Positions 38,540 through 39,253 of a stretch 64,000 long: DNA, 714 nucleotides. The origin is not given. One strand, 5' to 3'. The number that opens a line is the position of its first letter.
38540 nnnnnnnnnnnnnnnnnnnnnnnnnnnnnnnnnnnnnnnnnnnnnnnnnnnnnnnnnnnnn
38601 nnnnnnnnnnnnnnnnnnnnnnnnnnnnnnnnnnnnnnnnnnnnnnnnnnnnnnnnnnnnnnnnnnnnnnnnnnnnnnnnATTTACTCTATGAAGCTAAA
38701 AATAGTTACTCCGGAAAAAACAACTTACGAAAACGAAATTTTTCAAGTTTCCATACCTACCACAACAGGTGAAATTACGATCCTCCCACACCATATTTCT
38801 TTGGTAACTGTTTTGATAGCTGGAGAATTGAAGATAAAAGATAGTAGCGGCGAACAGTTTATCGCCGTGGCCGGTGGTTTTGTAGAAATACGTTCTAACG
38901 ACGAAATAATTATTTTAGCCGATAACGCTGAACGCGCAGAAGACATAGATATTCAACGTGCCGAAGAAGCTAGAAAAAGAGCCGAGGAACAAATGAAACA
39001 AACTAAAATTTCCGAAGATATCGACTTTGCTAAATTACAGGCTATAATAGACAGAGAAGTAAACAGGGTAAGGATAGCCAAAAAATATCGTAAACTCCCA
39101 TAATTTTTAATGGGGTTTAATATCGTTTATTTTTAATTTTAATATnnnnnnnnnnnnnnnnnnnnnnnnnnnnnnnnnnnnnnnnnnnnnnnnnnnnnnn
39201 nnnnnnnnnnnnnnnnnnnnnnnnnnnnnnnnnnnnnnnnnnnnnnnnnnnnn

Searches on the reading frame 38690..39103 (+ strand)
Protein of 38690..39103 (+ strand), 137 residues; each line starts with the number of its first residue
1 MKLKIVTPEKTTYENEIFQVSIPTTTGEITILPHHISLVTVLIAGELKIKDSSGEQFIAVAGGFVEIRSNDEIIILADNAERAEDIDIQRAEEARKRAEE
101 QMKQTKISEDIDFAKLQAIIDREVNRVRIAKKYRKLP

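Call 42: find_encoding_contigs(protein=window:38690-39103:+, flank=3000, max_places=10)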
Protein window:38690-39103:+ (137 aa): 5 contigs read that carry it; 3 places shown.
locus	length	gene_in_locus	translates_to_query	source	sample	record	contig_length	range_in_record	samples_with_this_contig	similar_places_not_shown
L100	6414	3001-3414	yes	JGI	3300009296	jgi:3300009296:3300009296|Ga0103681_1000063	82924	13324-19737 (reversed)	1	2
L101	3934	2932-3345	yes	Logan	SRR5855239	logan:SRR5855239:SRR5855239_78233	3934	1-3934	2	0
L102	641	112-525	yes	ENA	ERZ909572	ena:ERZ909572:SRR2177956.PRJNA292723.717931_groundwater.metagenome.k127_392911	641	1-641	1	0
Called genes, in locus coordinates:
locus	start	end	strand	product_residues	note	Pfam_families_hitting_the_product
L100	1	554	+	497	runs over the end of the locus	PF02874:ATP-synt_ab_N, PF00006:ATP-synt_ab, PF00306:ATP-synt_ab_C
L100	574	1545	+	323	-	PF00231:ATP-synt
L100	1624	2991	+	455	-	PF02874:ATP-synt_ab_N, PF00006:ATP-synt_ab, PF22919:ATP-synt_VA_C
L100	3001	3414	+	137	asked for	PF02823:ATP-synt_DE_N, PF00401:ATP-synt_DE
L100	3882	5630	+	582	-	PF00664:ABC_membrane, PF00005:ABC_tran, PF13304:AAA_21 (faint), PF02463:SMC_N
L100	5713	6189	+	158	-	PF00293:NUDIX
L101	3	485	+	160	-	?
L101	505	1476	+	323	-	PF00231:ATP-synt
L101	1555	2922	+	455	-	PF02874:ATP-synt_ab_N, PF00006:ATP-synt_ab, PF22919:ATP-synt_VA_C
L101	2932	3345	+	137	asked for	PF02823:ATP-synt_DE_N, PF00401:ATP-synt_DE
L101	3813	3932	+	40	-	?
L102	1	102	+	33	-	?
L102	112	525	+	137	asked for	PF02823:ATP-synt_DE_N, PF00401:ATP-synt_DE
